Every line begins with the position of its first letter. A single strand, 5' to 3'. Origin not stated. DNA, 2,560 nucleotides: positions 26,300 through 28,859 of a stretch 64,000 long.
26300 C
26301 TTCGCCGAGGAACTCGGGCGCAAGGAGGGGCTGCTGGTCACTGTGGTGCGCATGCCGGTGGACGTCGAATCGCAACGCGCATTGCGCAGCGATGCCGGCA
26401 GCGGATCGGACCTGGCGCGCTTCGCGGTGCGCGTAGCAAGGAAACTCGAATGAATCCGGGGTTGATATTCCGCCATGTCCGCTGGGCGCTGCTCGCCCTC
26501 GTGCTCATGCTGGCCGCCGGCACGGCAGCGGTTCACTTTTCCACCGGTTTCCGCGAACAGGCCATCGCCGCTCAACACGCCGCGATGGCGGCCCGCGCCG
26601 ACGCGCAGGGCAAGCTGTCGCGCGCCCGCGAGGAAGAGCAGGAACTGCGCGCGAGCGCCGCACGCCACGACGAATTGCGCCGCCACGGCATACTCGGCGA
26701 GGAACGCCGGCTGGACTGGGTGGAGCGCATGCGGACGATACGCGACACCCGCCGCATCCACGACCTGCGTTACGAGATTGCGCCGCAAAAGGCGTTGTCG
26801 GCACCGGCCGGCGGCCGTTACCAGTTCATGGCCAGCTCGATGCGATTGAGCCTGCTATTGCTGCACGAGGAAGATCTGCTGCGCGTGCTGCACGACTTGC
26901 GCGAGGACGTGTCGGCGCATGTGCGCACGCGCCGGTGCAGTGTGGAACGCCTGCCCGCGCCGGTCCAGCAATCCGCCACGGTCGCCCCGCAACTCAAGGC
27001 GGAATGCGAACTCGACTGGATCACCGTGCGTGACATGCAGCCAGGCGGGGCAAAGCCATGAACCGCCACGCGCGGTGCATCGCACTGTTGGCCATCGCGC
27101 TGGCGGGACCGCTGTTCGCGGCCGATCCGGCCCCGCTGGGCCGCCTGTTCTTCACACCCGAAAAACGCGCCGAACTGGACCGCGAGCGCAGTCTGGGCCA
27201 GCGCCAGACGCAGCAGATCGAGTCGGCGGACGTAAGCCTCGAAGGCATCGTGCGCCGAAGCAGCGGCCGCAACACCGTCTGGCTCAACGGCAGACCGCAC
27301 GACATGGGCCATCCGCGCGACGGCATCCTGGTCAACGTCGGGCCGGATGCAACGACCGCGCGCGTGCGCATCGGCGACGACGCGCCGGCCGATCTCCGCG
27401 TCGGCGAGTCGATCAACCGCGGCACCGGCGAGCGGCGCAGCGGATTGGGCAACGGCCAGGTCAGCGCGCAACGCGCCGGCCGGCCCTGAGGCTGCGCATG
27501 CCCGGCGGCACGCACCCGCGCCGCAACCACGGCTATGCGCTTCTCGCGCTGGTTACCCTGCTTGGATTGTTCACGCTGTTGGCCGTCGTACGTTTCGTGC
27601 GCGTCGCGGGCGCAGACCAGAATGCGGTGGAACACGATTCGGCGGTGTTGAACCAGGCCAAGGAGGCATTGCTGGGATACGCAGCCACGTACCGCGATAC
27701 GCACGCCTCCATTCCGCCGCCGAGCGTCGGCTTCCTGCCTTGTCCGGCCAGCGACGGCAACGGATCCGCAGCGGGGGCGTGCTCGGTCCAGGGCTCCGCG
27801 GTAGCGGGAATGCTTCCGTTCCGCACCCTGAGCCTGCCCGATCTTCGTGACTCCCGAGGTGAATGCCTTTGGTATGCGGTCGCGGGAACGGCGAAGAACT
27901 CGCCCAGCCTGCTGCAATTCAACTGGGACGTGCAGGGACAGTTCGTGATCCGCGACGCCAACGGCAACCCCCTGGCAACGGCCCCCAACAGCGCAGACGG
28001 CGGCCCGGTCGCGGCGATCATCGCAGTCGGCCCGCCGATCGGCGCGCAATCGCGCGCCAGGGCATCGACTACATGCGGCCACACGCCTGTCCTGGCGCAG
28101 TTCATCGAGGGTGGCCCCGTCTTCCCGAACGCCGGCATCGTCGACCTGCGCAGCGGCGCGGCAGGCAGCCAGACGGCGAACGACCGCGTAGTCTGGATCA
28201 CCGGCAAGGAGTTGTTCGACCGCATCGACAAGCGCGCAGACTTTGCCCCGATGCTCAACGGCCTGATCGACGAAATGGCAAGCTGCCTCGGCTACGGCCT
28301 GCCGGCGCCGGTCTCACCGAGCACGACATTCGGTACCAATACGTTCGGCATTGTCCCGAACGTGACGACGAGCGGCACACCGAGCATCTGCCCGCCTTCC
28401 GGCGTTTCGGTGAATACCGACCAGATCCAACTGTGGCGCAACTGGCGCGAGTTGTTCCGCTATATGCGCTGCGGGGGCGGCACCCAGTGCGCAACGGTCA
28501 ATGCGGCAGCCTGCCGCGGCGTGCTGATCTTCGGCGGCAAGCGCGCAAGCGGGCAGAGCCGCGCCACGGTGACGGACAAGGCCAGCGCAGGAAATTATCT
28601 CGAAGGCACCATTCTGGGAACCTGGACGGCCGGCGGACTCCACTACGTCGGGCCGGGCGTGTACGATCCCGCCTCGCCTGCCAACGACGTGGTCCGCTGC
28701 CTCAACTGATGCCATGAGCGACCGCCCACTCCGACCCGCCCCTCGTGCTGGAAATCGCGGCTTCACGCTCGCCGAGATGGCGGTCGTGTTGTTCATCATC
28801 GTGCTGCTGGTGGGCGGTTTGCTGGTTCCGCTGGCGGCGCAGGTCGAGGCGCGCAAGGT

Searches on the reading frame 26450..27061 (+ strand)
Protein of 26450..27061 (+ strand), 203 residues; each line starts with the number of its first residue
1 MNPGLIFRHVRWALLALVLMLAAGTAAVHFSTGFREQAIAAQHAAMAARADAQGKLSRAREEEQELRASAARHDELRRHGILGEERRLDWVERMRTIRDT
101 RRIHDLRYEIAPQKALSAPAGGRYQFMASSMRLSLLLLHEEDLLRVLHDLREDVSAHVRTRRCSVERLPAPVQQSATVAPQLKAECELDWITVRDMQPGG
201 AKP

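Call 8: search_protein_families(library=ncbifam, proteins=[window:26450-27061:+], max_evalue=0.01)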
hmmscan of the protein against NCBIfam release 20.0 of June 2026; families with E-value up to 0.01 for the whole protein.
window:26450-27061:+ (203 aa): 0 families

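Call 38: search_protein_families(library=pfam, alignment_id=A2, max_evalue=5)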
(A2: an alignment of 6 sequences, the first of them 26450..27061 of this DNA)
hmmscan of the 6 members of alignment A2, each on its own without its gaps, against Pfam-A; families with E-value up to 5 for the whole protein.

A. member 1, window:26450-27061:+ (203 aa): 3 families
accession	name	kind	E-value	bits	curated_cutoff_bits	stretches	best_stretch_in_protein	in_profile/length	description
PF11670.13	MSP1a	-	0.07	12.9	27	1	11-65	55-109/252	Major surface protein 1a (MSP1a)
PF13080.11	DUF3926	-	0.096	13.3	26.4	1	166-176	5-15/43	Protein of unknown function (DUF3926)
PF18272.6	ssDNA_TraI_N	-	0.18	12.2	26.4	0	8-41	2-37/53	single-stranded DNA binding TraI N-terminal subdomain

B. families by the number of members that match (of 6 scanned): 6 families
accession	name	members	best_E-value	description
PF10400.15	Vir_act_alpha_C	2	0.08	Virulence activator alpha C-term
PF19921.4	bpX5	1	0.001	MoxR-vWA-beta-propeller ternary system domain bpX5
PF11670.13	MSP1a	1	0.07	Major surface protein 1a (MSP1a)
PF13080.11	DUF3926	1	0.096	Protein of unknown function (DUF3926)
PF13567.11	DUF4131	1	0.097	Domain of unknown function (DUF4131)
PF18272.6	ssDNA_TraI_N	1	0.18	single-stranded DNA binding TraI N-terminal subdomain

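Call 39: search_solved_structures(query=A2, max_evalue=10)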
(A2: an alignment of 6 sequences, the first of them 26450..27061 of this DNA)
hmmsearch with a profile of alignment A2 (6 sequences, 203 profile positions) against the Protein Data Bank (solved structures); distinct sequences matched with E-value up to 10: 2.
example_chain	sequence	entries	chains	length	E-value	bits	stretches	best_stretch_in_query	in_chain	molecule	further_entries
8qrj_A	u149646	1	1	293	1.2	12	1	6-42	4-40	Leaf-branch compost cutinase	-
8cmv_A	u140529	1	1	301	1.7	11.5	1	6-38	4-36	Leaf-branch compost cutinase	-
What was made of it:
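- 26450..27061 (+): Bitopic protein (N-terminal TM, coiled coil, periplasmic domain). Inferred MshJ/PilO/GspM analogue. No Pfam or PDB hit even across the orthologue set (calls 38, 39).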

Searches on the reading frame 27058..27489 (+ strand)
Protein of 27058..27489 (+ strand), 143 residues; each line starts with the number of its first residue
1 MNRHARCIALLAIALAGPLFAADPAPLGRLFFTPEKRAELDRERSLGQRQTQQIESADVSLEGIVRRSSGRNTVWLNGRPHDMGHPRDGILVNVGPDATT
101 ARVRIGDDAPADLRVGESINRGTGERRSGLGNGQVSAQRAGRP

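Call 5: search_protein_families(library=pfam, proteins=[window:27058-27489:+], max_evalue=0.01)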
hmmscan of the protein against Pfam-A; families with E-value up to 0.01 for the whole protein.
window:27058-27489:+ (143 aa): 0 families

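Call 8: search_protein_families(library=ncbifam, proteins=[window:27058-27489:+], max_evalue=0.01)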
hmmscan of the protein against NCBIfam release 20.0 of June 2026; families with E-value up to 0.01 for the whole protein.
window:27058-27489:+ (143 aa): 0 families

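Call 42: search_protein_families(library=pfam, alignment_id=A3, max_evalue=5)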
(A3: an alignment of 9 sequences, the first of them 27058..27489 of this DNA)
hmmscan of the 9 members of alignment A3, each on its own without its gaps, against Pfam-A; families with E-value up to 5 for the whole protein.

A. member 1, window:27058-27489:+ (143 aa): 0 families

B. families by the number of members that match (of 9 scanned): 2 families
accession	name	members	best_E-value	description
PF01987.23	AIM24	1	0.068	Mitochondrial biogenesis AIM24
PF12355.13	Dscam_C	1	0.17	Down syndrome cell adhesion molecule C terminal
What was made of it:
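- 27058..27489 (+): Small secreted protein with an invariant LGRLF motif. Inferred MshK/PilP analogue. No Pfam hit (call 42).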

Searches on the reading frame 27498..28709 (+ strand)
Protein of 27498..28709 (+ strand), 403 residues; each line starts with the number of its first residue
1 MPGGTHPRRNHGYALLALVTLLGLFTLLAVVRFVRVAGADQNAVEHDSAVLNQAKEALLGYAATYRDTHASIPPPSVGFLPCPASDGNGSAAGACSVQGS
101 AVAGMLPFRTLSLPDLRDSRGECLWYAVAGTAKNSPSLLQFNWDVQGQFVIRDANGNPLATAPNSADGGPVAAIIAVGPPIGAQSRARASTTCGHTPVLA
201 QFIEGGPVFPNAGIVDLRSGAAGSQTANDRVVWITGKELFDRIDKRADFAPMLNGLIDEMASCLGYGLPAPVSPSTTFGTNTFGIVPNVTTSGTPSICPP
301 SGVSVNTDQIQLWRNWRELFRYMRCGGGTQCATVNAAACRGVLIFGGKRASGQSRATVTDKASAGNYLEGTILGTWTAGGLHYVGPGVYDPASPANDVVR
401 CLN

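Call 8: search_protein_families(library=ncbifam, proteins=[window:27498-28709:+], max_evalue=0.01)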
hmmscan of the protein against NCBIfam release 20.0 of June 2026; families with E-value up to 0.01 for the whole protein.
window:27498-28709:+ (403 aa): 0 families

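Call 44: find_homologous_proteins(query=window:27498-28709:+, max_evalue=0.001)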
Query window:27498-28709:+ (403 aa): 212 proteins with E <= 0.001 among 8000 candidates; the best 120 are listed.
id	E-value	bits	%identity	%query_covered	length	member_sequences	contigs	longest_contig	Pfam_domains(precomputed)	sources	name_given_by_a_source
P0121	1.5e-270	915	100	100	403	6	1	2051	-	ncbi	-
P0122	4.6e-221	752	82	100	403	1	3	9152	-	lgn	-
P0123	1.3e-220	750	83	100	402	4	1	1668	-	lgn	-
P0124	1.5e-207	707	77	100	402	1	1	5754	-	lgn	-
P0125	1.8e-203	694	76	99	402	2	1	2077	-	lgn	-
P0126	3.9e-189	647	75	96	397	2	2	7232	-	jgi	-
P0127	8.9e-152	524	60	93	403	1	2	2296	-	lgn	-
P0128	2.9e-149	515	63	88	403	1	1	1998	-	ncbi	-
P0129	7.5e-147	507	62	88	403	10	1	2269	-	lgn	-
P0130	1.0e-145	504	61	88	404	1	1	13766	-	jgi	jgi:hypothetical protein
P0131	7.1e-136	471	54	98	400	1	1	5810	-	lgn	-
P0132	3.1e-97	344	45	92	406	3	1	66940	-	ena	-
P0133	1.9e-64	236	39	87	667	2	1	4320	-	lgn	-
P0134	1.1e-61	227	39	88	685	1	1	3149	-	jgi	jgi:type II secretory pathway pseudopilin PulG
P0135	2.9e-61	225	35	98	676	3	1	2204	-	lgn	-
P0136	3.8e-60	222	37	99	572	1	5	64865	-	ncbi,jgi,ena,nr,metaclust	ncbi:MAG: hypothetical protein A2505_06460 [Deltaproteobacteria bacterium RIFOXYD12_FULL_55_16]|nr:M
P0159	1.4e-48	184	34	88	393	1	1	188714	-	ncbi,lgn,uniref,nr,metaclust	ncbi:hypothetical protein [Propionivibrio dicarboxylicus]|uniref:Type II secretory pathway, pseudopi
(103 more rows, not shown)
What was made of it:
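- IMG names some u403 relatives 'pseudopilin PulG' (call 44).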

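Call 55: predict_structure(alignment_id=A4)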
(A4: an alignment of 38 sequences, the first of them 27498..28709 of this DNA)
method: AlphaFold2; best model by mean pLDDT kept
length: 403 residues; sequences in the alignment: 38
mean_pLDDT: 86.5   pTM: 0.83
mean pLDDT of the five models: 86.5, 86.2, 84.8, 84.4, 84.3
residues with pLDDT >= 90: 229; 70-90: 128; 50-70: 37; < 50: 9
segments of 3 or more residues with pLDDT < 50: 1-4, 35-37
pLDDT, mean of each block of 10 residues (from residue 1): 47 69 75 55 91 97 90 78 91 88 95 93 93 79 90 93 89 93 78 72 86 93 84 95 92 94 89 93 92 62 72 90 94 98 95 90 94 97 97 95 94
secondary structure, 60 per line:
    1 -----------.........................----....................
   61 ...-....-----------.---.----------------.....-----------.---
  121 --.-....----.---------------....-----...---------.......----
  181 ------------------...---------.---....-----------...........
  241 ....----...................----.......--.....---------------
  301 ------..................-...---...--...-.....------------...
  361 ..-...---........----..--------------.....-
elements in order: H12-36 H41-63 H65-68 E101-105 E125-128 E149-152 E158-160 E170-176 E215-218 E230-235 H236-244 H249-267 E272-278 E281-285 H307-319 E320-324 E332-334 E337-339 E341-345 H358-362 H370-377 E398-402
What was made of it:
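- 27498..28709 (+): 403-aa pilin-like protein, GspK/PilX-type N-terminus (G|YALLAL, no Glu5), globular domain with no known fold relative. Candidate tip subunit or adhesin. AF2 pLDDT 86.5, pTM 0.83 (call 55).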

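Call 57: fold_search(model_id=the predicted structure, library=pdb)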
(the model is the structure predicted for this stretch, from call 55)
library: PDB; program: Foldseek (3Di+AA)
matches with E <= 10: 134; with E <= 0.001: 0
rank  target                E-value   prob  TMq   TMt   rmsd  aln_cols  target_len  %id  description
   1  4e77                  9.8e-01  0.03  0.08  0.08  13.7       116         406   12  2.0A Crystal Structure of a Glutamate-1-Semialdehyde Aminotransferase from Yersinia pestis CO92 (released 2012-04-04)
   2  9jjg_A                1.3e+00  0.01  0.10  0.08  18.0       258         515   12  Cryo-EM structure of RHDV GI.2 virion (released 2024-10-16)
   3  9jjg_B                1.3e+00  0.01  0.10  0.08  18.0       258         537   12  Cryo-EM structure of RHDV GI.2 virion (released 2024-10-16)
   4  9dqc_A                1.6e+00  0.01  0.09  0.10  19.6       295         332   14  Hare calicivirus protruding domain and A-trisaccharide complex (released 2024-10-30)
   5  6nqz_A                1.7e+00  0.04  0.09  0.16  12.9       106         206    7  Flagellar protein FcpB from Leptospira interrogans (released 2020-01-29)
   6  9jjj_A                1.7e+00  0.01  0.07  0.06  14.9       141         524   20  Cryo-EM structure of a T=3 VLP of RHDV GI.2 (released 2024-10-16)
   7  6nqz_B                2.1e+00  0.03  0.09  0.15  12.9       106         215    7  Flagellar protein FcpB from Leptospira interrogans (released 2020-01-29)
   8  9jjj_B                2.1e+00  0.01  0.09  0.07  18.0       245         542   13  Cryo-EM structure of a T=3 VLP of RHDV GI.2 (released 2024-10-16)
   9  6erk_B                2.4e+00  0.02  0.09  0.09  16.4       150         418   10  Crystal structure of diaminopelargonic acid aminotransferase from Psychrobacter cryohalolentis (released 2018-09-26)
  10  3e5u_B                2.4e+00  0.01  0.09  0.14  17.7       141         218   15  OCPA complexed CprK (C200S) (released 2008-09-30)
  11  6mka                  2.5e+00  0.01  0.07  0.05  12.4       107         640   14  Crystal structure of penicillin binding protein 5 (PBP5) from Enterococcus faecium in the open conformation (released 2018-10-31)
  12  2eo5                  2.9e+00  0.02  0.09  0.09  15.0       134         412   15  Crystal structure of 4-aminobutyrate aminotransferase from Sulfolobus tokodaii strain7 (released 2007-10-02)
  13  8f3m                  2.9e+00  0.01  0.07  0.06  12.2       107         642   15  Crystal structure of Penicillin Binding Protein 5 (PBP5) T485A variant with S466 insertion apo form from Enterococcus fa (released 2023-07-05)
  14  4mqp_A                3.0e+00  0.02  0.10  0.10  11.1       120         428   13  Mycobaterium tuberculosis transaminase BioA complexed with 2-hydrazinylbenzo[d]thiazole (released 2014-03-05)
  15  3lv2_B                3.0e+00  0.01  0.08  0.08  18.2       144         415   12  Crystal structure of Mycobacterium tuberculosis 7,8-diaminopelargonic acid synthase in complex with substrate analog s (released 2010-08-25)
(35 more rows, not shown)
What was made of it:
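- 27498..28709 (+): Best Foldseek PDB E about 1 (call 57).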

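Call 67: find_encoding_contigs(protein=P0159, flank=10000, max_places=1)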
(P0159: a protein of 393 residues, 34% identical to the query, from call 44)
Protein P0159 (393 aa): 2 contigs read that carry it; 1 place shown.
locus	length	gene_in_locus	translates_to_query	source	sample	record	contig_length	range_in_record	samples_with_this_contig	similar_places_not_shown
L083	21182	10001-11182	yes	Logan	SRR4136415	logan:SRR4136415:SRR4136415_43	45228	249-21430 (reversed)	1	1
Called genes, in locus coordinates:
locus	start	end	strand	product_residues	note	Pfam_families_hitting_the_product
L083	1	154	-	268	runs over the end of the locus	PF02405:MlaE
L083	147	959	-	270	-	PF00005:ABC_tran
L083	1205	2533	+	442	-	PF13191:AAA_16 (faint), PF13401:AAA_22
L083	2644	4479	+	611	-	PF00263:Secretin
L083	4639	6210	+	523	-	PF05157:MshEN, PF00437:T2SSE, PF13401:AAA_22 (faint)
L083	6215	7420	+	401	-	PF28597:T2SSF_N, PF00482:T2SSF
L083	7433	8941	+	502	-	-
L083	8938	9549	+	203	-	-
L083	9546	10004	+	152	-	-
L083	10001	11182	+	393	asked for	-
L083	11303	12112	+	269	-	-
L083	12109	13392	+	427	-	PF00211:Guanylate_cyc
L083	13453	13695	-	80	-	PF10678:DUF2492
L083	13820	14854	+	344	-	PF00814:TsaD, PF22521:HypF_C_2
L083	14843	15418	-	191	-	PF02660:G3P_acyltransf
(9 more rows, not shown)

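Call 68: find_encoding_contigs(protein=P0136, flank=10000, max_places=1)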
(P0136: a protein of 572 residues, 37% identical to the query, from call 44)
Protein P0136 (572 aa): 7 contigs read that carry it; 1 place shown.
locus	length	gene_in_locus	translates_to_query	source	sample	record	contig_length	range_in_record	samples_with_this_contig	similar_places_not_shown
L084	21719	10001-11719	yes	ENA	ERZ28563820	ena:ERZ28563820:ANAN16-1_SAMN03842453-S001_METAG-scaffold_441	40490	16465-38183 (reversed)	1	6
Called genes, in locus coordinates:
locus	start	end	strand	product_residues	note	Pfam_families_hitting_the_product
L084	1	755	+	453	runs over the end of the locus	PF13401:AAA_22, PF05036:SPOR (weak)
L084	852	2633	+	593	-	PF07655:Secretin_N_2 (weak), PF00263:Secretin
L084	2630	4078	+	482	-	PF23914:TPR_CcmH_CycH (faint), PF00515:TPR_1 (faint), PF07719:TPR_2 (faint), PF13424:TPR_12 (faint), PF13428:TPR_14 (faint), PF13431:TPR_17 (faint), PF13432:TPR_16 (faint), PF14559:TPR_19, +1 more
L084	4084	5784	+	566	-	PF05157:MshEN, PF13173:AAA_14 (faint), PF00437:T2SSE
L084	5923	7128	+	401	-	PF28597:T2SSF_N, PF00482:T2SSF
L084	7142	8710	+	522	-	-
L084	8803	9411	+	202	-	-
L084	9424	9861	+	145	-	-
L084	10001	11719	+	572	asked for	-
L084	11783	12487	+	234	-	PF07963:N_methyl (weak)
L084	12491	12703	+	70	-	-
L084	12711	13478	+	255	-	PF12698:ABC2_membrane_3 (weak)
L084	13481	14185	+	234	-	-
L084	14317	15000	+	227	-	PF07963:N_methyl (weak)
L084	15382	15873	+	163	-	PF01325:Fe_dep_repress, PF01978:TrmB (weak), PF01047:MarR (weak), PF02742:Fe_dep_repr_C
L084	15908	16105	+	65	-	-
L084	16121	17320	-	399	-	PF00155:Aminotran_1_2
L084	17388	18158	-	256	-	PF01416:PseudoU_synth_1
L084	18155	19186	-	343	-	PF01118:Semialdhyde_dh, PF22698:Semialdhyde_dhC_1, PF02774:Semialdhyde_dhC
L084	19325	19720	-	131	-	PF00380:Ribosomal_S9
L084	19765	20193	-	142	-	PF00572:Ribosomal_L13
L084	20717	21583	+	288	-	PF02401:LYTB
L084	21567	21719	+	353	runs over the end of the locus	PF01656:CbiA (faint), PF02881:SRP54_N, PF00448:SRP54, PF13614:AAA_31 (faint)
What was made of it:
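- The same module occurs in a deltaproteobacterium in a different context (L084, call 68).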
